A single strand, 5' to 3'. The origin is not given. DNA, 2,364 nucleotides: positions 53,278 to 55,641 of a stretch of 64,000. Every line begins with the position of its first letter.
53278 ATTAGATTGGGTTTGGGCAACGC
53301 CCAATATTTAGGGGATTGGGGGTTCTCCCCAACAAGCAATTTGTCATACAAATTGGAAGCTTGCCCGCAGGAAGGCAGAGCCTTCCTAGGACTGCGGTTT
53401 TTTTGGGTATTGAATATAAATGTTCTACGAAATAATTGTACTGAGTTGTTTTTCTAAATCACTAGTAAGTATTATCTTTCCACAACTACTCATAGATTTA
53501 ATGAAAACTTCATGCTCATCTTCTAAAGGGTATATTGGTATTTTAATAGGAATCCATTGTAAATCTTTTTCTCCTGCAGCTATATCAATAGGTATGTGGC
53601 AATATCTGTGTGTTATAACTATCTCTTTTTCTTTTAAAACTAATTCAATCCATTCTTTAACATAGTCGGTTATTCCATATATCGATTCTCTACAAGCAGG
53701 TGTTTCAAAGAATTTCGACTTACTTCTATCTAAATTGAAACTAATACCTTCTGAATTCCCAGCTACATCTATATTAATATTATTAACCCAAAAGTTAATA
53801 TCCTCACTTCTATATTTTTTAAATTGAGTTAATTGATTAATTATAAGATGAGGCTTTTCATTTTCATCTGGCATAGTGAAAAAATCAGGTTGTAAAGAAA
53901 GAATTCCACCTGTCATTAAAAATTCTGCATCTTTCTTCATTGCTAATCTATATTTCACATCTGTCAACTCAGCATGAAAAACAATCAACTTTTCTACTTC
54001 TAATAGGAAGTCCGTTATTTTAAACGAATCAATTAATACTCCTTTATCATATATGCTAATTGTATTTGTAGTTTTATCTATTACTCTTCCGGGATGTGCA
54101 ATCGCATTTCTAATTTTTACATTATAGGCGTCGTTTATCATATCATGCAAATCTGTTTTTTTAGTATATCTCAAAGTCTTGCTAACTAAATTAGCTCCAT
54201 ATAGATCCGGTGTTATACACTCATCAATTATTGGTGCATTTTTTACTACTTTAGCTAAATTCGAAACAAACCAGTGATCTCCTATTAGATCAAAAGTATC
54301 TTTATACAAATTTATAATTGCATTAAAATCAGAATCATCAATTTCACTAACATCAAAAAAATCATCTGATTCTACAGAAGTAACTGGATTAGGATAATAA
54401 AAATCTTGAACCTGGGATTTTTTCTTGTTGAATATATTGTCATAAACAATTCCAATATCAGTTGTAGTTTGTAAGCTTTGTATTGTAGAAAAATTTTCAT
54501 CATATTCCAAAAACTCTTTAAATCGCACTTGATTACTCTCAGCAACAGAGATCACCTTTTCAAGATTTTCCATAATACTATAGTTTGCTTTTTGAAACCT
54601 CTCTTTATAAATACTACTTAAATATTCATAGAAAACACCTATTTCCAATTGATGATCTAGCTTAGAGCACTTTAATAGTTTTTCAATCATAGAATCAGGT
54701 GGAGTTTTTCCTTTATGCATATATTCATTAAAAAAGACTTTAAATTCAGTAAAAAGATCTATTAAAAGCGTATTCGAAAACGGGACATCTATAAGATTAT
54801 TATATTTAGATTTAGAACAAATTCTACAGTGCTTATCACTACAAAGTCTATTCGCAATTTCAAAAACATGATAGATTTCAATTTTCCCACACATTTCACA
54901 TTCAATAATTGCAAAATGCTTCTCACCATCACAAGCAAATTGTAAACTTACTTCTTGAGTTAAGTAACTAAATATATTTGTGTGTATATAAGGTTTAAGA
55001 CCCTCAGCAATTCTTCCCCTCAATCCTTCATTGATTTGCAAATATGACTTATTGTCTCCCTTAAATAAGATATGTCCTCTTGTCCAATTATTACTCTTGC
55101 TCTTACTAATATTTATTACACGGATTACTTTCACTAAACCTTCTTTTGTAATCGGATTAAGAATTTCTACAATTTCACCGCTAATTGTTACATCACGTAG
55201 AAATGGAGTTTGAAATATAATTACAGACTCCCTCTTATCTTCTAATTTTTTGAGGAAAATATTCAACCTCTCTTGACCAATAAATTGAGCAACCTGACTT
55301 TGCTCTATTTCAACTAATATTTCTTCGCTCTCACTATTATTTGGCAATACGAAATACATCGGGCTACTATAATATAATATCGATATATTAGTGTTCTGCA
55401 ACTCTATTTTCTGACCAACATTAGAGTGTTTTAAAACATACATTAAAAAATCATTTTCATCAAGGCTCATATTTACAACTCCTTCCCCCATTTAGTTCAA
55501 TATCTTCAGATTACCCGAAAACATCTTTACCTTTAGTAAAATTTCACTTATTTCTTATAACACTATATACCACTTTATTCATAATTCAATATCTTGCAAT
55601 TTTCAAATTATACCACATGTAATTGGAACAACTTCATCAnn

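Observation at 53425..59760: Insulated GHKL-ATPase / AlbA_2-TIR-like / Zn-ribbon-RNxxxH island: candidate uncharacterised defence (abortive-infection) system carried as ICE cargo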

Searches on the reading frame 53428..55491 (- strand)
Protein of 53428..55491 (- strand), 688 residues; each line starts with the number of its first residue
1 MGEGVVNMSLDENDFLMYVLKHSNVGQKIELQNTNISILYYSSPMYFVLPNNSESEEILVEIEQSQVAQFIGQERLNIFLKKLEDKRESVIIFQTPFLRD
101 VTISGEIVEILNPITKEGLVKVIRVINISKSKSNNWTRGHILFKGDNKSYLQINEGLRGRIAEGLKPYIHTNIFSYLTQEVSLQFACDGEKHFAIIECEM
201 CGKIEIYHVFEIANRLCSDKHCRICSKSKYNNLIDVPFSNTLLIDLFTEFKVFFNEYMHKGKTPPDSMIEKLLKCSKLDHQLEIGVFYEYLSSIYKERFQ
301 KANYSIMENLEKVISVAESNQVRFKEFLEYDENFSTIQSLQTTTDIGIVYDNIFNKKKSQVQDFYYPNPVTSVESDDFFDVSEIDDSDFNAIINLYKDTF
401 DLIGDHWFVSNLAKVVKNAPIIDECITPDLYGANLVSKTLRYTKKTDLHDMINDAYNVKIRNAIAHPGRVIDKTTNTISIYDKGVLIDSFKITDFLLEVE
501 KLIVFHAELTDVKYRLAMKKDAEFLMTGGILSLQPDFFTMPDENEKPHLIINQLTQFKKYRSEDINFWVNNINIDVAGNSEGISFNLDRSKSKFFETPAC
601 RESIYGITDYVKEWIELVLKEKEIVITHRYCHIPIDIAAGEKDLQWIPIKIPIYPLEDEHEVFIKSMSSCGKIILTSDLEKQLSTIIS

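Call 3: search_protein_families(library=pfam, proteins=[window:53428-55491:-], max_evalue=1)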
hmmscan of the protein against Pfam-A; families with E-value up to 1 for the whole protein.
window:53428-55491:- (688 aa): 3 families
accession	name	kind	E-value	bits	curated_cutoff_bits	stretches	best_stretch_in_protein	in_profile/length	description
PF11020.14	DUF2610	-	0.023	15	21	1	296-330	40-74/81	Domain of unknown function (DUF2610)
PF14319.11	Zn_Tnp_IS91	-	0.12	12.8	26.3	1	186-238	28-75/90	Transposase zinc-binding domain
PF17848.7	Zn_ribbon_ACC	-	0.17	12.6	24.5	0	669-684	6-21/26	Acetyl-CoA carboxylase zinc finger domain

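Call 4: search_protein_families(library=padloc, proteins=[window:53428-55491:-], max_evalue=1)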
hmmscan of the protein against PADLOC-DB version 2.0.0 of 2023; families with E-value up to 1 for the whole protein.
window:53428-55491:- (688 aa): 0 families

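Call 5: search_protein_families(library=ncbifam, proteins=[window:53428-55491:-], max_evalue=1)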
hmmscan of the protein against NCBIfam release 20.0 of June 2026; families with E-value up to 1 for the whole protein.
window:53428-55491:- (688 aa): 1 family
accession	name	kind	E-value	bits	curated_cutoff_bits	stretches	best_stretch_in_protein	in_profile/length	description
NF040755.1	AgaR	equivalog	0.014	14.5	260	1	431-533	54-150/256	transcriptional repressor AgaR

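Call 18: find_homologous_proteins(query=window:53428-55491:-, max_evalue=0.001)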
Query window:53428-55491:- (688 aa): 14 proteins with E <= 0.001 among 8000 candidates.
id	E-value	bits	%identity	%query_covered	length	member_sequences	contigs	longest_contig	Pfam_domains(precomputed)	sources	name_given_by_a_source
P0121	0.0e+0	1549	100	100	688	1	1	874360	-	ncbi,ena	-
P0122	0.0e+0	1019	64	99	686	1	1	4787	-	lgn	-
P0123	0.0e+0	1012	64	99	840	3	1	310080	-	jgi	-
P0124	1.5e-297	1007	63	99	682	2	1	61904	-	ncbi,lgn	-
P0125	3.4e-294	995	63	98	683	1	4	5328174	-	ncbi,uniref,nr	ncbi:hypothetical protein LL037_16600 [Clostridium estertheticum]|uniref:Uncharacterized protein n=1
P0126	3.9e-294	995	63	99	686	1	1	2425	-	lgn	-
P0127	3.4e-292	989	63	98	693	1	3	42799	-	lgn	-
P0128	3.7e-275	933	60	98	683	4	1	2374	-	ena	-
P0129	9.1e-275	931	60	99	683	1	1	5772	-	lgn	-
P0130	2.6e-267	907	60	99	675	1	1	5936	-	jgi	jgi:hypothetical protein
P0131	1.0e-247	842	55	98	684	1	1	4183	-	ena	-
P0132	2.2e-240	818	54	99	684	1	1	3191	-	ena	-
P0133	1.3e-179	617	64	63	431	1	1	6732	-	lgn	-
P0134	9.2e-160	551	39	99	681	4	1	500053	-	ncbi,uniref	ncbi:hypothetical protein [Bacillus mobilis]|uniref:hypothetical protein n=1 Tax=Bacillus mobilis Ta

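Call 19: find_encoding_contigs(protein=P0125, flank=10000, max_places=2)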
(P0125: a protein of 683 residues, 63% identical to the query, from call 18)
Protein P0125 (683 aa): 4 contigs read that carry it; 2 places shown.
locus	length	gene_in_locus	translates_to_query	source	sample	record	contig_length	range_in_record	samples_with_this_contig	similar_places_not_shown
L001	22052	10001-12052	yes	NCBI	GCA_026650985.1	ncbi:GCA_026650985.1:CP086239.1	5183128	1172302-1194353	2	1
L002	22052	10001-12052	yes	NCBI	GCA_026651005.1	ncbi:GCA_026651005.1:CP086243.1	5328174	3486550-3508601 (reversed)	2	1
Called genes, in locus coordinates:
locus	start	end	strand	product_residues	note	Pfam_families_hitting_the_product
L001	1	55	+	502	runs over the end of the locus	PF00672:HAMP, PF00512:HisKA, PF02518:HATPase_c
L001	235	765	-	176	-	PF12671:Amidase_6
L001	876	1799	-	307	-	PF00892:EamA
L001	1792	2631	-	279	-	PF02311:AraC_binding, PF07883:Cupin_2 (weak), PF12833:HTH_18, PF00165:HTH_AraC (weak)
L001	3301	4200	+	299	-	-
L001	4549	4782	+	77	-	PF08463:EcoEI_R_C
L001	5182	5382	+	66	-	PF07411:DUF1508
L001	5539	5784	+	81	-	-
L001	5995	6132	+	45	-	-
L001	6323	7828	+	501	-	PF00069:Pkinase, PF07714:PK_Tyr_Ser-Thr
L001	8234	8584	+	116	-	PF07508:Recombinase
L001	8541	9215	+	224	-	PF13408:Zn_ribbon_recom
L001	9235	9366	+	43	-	-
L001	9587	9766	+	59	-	-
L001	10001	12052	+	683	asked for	-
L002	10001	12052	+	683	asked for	-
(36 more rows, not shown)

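Call 20: find_encoding_contigs(protein=P0134, flank=10000, max_places=2)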
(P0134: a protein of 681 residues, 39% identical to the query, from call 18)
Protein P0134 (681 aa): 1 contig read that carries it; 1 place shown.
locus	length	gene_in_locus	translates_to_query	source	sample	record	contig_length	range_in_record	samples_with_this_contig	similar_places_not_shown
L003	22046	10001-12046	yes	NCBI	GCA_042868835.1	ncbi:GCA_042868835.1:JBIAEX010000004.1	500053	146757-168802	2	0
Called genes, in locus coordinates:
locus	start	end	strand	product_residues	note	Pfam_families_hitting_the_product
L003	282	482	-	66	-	PF08863:YolD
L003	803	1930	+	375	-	-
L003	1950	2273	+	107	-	-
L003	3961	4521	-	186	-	-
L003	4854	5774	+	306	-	-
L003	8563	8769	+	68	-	-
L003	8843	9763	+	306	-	-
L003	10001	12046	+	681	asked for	-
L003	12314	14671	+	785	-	PF13304:AAA_21 (weak)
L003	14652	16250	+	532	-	-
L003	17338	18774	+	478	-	PF25856:MPN635_N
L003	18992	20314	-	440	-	-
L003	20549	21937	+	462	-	-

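Call 21: find_encoding_contigs(protein=P0123, flank=10000, max_places=2)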
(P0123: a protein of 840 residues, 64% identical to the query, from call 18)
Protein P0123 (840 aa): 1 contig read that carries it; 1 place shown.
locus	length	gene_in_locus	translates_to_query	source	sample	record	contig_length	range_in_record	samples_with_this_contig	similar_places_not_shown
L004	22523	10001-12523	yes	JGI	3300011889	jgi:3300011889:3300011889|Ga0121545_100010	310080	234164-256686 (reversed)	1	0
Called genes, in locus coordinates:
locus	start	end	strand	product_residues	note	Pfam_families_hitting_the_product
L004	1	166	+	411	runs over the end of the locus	PF00239:Resolvase, PF07508:Recombinase, PF13408:Zn_ribbon_recom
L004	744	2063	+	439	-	PF00149:Metallophos, PF12850:Metallophos_2 (faint), PF19976:GAAD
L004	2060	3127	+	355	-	PF19994:GASH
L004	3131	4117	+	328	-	PF19993:DO-GTPase2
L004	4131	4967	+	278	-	PF19975:DO-GTPase1, PF19993:DO-GTPase2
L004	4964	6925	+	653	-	PF20012:GAP1-N1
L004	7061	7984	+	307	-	PF00239:Resolvase, PF07508:Recombinase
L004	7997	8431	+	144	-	PF13408:Zn_ribbon_recom (weak)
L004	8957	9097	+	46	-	-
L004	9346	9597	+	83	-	-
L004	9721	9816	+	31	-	-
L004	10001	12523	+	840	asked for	-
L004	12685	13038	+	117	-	-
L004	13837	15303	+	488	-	PF18736:pEK499_p136 (weak)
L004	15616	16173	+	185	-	PF01381:HTH_3 (weak), PF15943:YdaS_toxin (weak)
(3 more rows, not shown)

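Call 40: search_solved_structures(query=A3, max_evalue=10, show_alignments=2)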
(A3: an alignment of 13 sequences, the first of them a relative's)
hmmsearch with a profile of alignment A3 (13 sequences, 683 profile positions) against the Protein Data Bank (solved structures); distinct sequences matched with E-value up to 10: 0.

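Call 50: predict_structure(alignment_id=A3)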
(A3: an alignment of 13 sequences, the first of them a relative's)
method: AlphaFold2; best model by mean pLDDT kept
length: 688 residues; sequences in the alignment: 13
mean_pLDDT: 68.0   pTM: 0.48
mean pLDDT of the five models: 68.0, 66.1, 65.2, 64.2, 63.5
residues with pLDDT >= 90: 80; 70-90: 313; 50-70: 135; < 50: 160
segments of 3 or more residues with pLDDT < 50: 1-13, 134-195, 204-208, 210-215, 230-247, 276-289, 360-382, 634-637, 639-645
pLDDT, mean of each block of 10 residues (from residue 1): 30 58 79 79 84 69 88 85 82 76 88 83 90 38 24 30 33 35 36 55 54 55 62 42 46 55 54 47 44 50 70 88 85 54 59 56 36 35 59 76 85 92 75 86 91 89 80 75 83 79 81 74 80 85 86 81 79 83 86 70 85 92 90 53 55 63 73 90 86
secondary structure, 60 per line:
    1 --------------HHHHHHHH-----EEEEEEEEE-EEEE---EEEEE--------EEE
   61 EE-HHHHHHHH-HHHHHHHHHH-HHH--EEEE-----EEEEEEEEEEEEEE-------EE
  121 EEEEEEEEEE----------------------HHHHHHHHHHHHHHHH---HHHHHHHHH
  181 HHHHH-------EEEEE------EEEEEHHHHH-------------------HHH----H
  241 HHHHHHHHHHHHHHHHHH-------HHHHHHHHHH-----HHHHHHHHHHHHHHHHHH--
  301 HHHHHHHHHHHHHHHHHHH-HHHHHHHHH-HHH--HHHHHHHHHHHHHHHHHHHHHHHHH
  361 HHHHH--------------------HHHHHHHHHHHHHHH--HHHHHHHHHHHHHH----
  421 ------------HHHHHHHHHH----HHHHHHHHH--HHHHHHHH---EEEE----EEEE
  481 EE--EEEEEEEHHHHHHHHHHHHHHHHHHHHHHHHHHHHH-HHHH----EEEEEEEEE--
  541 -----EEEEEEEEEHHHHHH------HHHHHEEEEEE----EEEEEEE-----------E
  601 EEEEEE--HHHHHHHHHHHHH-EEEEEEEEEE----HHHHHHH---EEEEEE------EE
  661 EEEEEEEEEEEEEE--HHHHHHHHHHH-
elements in order (helices of 4 or more, strands of 3 or more residues): H15-22 E28-36 E38-41 E45-49 E58-62 H64-71 H73-82 E89-92 E98-111 E119-130 H153-168 H172-185 E193-197 E204-208 H209-213 H240-258 H266-275 H281-298 H301-319 H321-329 H336-365 H386-400 H403-416 H433-442 H447-455 H458-465 E469-472 E477-482 E485-491 H492-520 H522-525 E530-538 E546-554 H555-560 H567-571 E572-577 E582-588 E600-606 H609-621 E623-632 H637-643 E647-652 E659-674 H677-687

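Call 54: fold_search(model_id=the predicted structure, library=pdb)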
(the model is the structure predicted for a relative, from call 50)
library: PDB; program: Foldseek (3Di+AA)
matches with E <= 10: 483; with E <= 0.001: 0
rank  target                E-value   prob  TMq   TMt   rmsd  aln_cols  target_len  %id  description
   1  4hce_A                2.1e-02  0.99  0.10  0.41   8.8       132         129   15  Crystal structure of the telomeric Saccharomyces cerevisiae Cdc13 OB2 domain (released 2012-11-28)
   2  4rmf                  2.4e-02  0.92  0.10  0.11  16.1       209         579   10  Biochemical and structural characterization of mycobacterial aspartyl-tRNA synthetase AspS, a promising TB drug target (released 2014-11-19)
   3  4o2d_A                2.8e-02  0.89  0.10  0.11  15.7       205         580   10  Crystal structure of aspartyl-tRNA synthetase from Mycobacterium smegmatis with bound aspartic acid (released 2014-01-22)
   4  6bhw_F                3.7e-02  0.85  0.09  0.41   7.0       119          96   11  B. subtilis SsbA (released 2018-12-19)
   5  6cqk_C                3.9e-02  0.97  0.09  0.48   6.3       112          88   10  Crystal Structure of mitochondrial single-stranded DNA binding proteins from S. cerevisiae, Rim1 (Form1) (released 2018-05-30)
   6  3u4z_A                3.9e-02  0.90  0.09  0.39  11.3       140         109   14  Crystal Structure of the Tetrahymena telomerase processivity factor Teb1 OB-B (released 2011-12-14)
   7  8gw5_A                4.1e-02  0.97  0.09  0.45   6.2       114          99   11  Crystal structure of SaSsbA complexed with glycerol (released 2023-09-20)
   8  1ue6_D                4.3e-02  0.87  0.09  0.42   8.8       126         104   15  Crystal structure of the single-stranded dna-binding protein from mycobacterium tuberculosis (released 2004-02-10)
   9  4o2d_B                4.3e-02  0.85  0.10  0.13  15.7       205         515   10  Crystal structure of aspartyl-tRNA synthetase from Mycobacterium smegmatis with bound aspartic acid (released 2014-01-22)
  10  4hce_B                4.5e-02  0.98  0.11  0.44   8.3       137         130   14  Crystal structure of the telomeric Saccharomyces cerevisiae Cdc13 OB2 domain (released 2012-11-28)
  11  1ue6_C                5.0e-02  0.89  0.10  0.42   9.5       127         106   13  Crystal structure of the single-stranded dna-binding protein from mycobacterium tuberculosis (released 2004-02-10)
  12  5ulm_A                5.3e-02  0.08  0.08  0.11  21.8       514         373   10  Structure of the ASK1 central regulatory region (released 2017-03-01)
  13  6cqo_F                5.6e-02  0.91  0.09  0.44   7.2       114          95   10  Crystal Structure of mitochondrial single-stranded DNA binding proteins from S. cerevisiae (SeMet Labeled), Rim1 (Form (released 2018-05-30)
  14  4wj3_M                5.6e-02  0.82  0.10  0.11  13.7       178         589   13  Crystal structure of the asparagine transamidosome from Pseudomonas aeruginosa (released 2014-12-31)
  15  6cqm_D                5.6e-02  0.75  0.09  0.37   7.7       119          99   11  Crystal Structure of mitochondrial single-stranded DNA binding proteins from S. cerevisiae, Rim1 (Form2) (released 2018-05-30)
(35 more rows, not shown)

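Call 55: search_protein_representatives(alignment_id=A3)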
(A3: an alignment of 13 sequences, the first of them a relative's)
Query: 13 sequences, 683 profile positions. Proteins with E-value up to 0.001 (for the whole library): 23; up to 1e-10: 20; up to 1e-30: 15. The best 23 are listed.
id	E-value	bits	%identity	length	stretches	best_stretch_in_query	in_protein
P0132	0.0e+00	1156.4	-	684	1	5-683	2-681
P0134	0.0e+00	1021.2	-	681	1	6-682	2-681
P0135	4.0e-212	722.6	-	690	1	5-682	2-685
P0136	3.5e-188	643.6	-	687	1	9-682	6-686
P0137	1.9e-174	598.1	-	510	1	94-593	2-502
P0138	1.9e-151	522.2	-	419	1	269-681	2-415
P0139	2.2e-148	512.0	-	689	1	19-682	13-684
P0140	2.0e-100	353.5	-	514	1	6-507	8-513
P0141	7.3e-87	308.7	-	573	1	154-679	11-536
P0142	4.2e-80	286.4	-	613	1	122-681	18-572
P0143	3.5e-77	276.7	-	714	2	171-679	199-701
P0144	1.7e-73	264.5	-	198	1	4-191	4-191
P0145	1.1e-69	251.9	-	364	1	16-362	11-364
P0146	2.6e-49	184.6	-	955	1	50-565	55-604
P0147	2.8e-33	131.6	-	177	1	513-682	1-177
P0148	2.2e-30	122.1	-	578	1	153-681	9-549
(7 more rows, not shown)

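Call 56: search_protein_families(library=pfam, proteins=[P0135, P0136, P0139, P0141, P0142, P0143, P0146, P0148], max_evalue=0.05)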
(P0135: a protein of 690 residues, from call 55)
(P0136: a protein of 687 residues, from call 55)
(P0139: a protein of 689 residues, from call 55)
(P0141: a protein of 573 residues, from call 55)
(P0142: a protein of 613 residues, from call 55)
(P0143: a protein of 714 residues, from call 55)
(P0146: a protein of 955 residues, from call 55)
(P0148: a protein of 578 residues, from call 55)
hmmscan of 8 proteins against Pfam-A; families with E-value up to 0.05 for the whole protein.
P0135 (690 aa): 0 families

P0136 (687 aa): 0 families

P0139 (689 aa): 0 families

P0141 (573 aa): 2 families
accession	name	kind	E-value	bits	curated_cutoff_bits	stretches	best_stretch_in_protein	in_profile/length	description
PF02810.21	SEC-C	-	2.8e-07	30.7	20.4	1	551-569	1-19/19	SEC-C motif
PF03345.20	OST48_N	-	0.033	13.9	36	1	175-219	10-54/246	OST48, N-terminal domain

P0142 (613 aa): 1 family
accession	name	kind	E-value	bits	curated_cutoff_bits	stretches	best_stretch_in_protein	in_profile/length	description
PF02810.21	SEC-C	-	4.7e-09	36.4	20.4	1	595-613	1-19/19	SEC-C motif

P0143 (714 aa): 0 families

P0146 (955 aa): 0 families

P0148 (578 aa): 1 family
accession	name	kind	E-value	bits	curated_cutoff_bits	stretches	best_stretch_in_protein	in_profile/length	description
PF02810.21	SEC-C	-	5.2e-08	33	20.4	1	558-576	1-19/19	SEC-C motif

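Call 79: find_encoding_contigs(protein=P0124, flank=8000, max_places=2)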
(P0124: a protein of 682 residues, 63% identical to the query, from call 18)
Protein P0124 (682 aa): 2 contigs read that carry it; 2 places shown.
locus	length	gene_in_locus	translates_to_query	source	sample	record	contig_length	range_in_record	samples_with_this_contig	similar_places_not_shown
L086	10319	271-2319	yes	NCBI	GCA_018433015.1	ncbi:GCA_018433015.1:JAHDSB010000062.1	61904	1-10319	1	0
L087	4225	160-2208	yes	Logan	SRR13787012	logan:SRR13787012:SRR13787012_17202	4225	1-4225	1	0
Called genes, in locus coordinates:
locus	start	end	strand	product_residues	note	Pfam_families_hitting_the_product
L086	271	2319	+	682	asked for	-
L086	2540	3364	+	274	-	PF00142:Fer4_NifH (weak), PF01656:CbiA, PF02374:ArsA_ATPase (weak), PF06564:CBP_BcsQ, PF07015:VirC1 (faint), PF09140:MipZ (weak), PF10609:ParA, PF13614:AAA_31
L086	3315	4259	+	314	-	PF02195:ParB_N, PF17762:HTH_ParB (faint)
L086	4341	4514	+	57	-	-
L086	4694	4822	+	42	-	-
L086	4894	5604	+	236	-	PF08666:SAF (weak), PF16976:RcpC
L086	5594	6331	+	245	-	-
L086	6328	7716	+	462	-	PF00437:T2SSE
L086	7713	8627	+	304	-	-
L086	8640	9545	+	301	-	-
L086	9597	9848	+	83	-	-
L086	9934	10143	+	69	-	-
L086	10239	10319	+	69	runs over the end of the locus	-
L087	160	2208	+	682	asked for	-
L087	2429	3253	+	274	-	PF00142:Fer4_NifH (weak), PF01656:CbiA, PF02374:ArsA_ATPase (weak), PF06564:CBP_BcsQ, PF07015:VirC1 (faint), PF09140:MipZ (weak), PF10609:ParA, PF13614:AAA_31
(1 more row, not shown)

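Call 80: find_encoding_contigs(protein=P0127, flank=8000, max_places=2)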
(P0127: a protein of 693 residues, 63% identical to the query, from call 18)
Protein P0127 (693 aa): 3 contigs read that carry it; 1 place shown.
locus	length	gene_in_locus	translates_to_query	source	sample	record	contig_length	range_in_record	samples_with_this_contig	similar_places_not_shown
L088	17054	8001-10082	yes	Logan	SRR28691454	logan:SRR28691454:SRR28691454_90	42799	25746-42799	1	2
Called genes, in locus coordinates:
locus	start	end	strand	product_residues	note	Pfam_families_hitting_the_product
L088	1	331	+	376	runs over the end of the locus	PF02350:Epimerase_2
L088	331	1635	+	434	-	-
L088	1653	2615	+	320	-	PF00535:Glycos_transf_2, PF10111:Glyco_tranf_2_2, PF13641:Glyco_tranf_2_3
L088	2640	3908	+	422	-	-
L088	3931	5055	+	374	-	PF04230:PS_pyruv_trans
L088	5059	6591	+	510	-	PF01943:Polysacc_synt, PF13440:Polysacc_synt_3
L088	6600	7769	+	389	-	PF00037:Fer4 (faint), PF12797:Fer4_2 (faint), PF12838:Fer4_7, PF13183:Fer4_8 (faint), PF13187:Fer4_9 (weak), PF13237:Fer4_10 (faint), PF12837:Fer4_6 (weak), PF04432:FrhB_FdhB_C, +1 more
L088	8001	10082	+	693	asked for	-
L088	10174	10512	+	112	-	-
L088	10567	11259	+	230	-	-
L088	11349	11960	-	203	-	PF00730:HhH-GPD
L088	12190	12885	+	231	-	PF08346:AntA, PF03374:ANT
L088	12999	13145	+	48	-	-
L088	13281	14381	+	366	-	PF00438:S-AdoMet_synt_N, PF02772:S-AdoMet_synt_M, PF02773:S-AdoMet_synt_C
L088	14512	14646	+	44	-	-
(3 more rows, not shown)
